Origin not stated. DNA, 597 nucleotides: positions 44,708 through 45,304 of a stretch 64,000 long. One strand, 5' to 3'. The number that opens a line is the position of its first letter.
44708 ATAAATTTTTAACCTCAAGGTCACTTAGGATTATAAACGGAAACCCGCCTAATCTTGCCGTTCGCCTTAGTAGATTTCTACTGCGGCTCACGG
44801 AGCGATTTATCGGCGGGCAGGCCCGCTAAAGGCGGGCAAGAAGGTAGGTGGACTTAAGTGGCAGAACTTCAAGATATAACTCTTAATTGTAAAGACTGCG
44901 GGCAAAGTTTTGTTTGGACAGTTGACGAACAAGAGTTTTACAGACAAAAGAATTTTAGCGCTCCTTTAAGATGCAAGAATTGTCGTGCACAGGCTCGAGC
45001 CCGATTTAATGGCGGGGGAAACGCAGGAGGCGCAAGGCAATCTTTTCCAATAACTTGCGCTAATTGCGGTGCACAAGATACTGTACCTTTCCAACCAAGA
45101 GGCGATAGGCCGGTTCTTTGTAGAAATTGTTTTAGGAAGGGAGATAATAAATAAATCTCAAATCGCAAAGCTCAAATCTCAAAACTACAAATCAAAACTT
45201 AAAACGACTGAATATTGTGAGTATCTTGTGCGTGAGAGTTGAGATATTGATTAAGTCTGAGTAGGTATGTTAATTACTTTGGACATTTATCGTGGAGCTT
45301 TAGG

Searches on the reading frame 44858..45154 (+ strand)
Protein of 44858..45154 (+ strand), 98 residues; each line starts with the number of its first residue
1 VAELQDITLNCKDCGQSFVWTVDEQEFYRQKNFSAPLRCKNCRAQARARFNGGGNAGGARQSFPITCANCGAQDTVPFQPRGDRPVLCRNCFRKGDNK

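Call 56: search_protein_families(library=ncbifam, proteins=[window:44858-45154:+], max_evalue=0.01)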
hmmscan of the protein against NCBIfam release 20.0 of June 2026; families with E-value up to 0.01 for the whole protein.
window:44858-45154:+ (98 aa): 2 families
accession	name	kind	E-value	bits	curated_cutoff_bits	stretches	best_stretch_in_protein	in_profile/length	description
TIGR04272.1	cxxc_cxxc_Mbark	domain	3.3e-16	58.7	36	1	60-94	1-35/37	CxxC-x17-CxxC domain-containing protein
NF047912.1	ECs_2282_CxxC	subfamily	0.00057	19.7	37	0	7-44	1-35/60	ECs_2282 family putative zinc-binding protein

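Call 76: search_protein_families(library=pfam, proteins=[window:44858-45154:+], max_evalue=0.0001)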
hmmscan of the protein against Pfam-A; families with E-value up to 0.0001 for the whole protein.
window:44858-45154:+ (98 aa): 2 families
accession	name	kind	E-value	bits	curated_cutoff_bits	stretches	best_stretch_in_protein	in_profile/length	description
PF23477.1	zf_Tbcl_2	-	3.6e-18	65.4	27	1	60-94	1-35/37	Probable treble clef zinc finger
PF13451.12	zf_Tbcl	-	1.1e-16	60.9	24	1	5-49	1-46/48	Probable treble clef domain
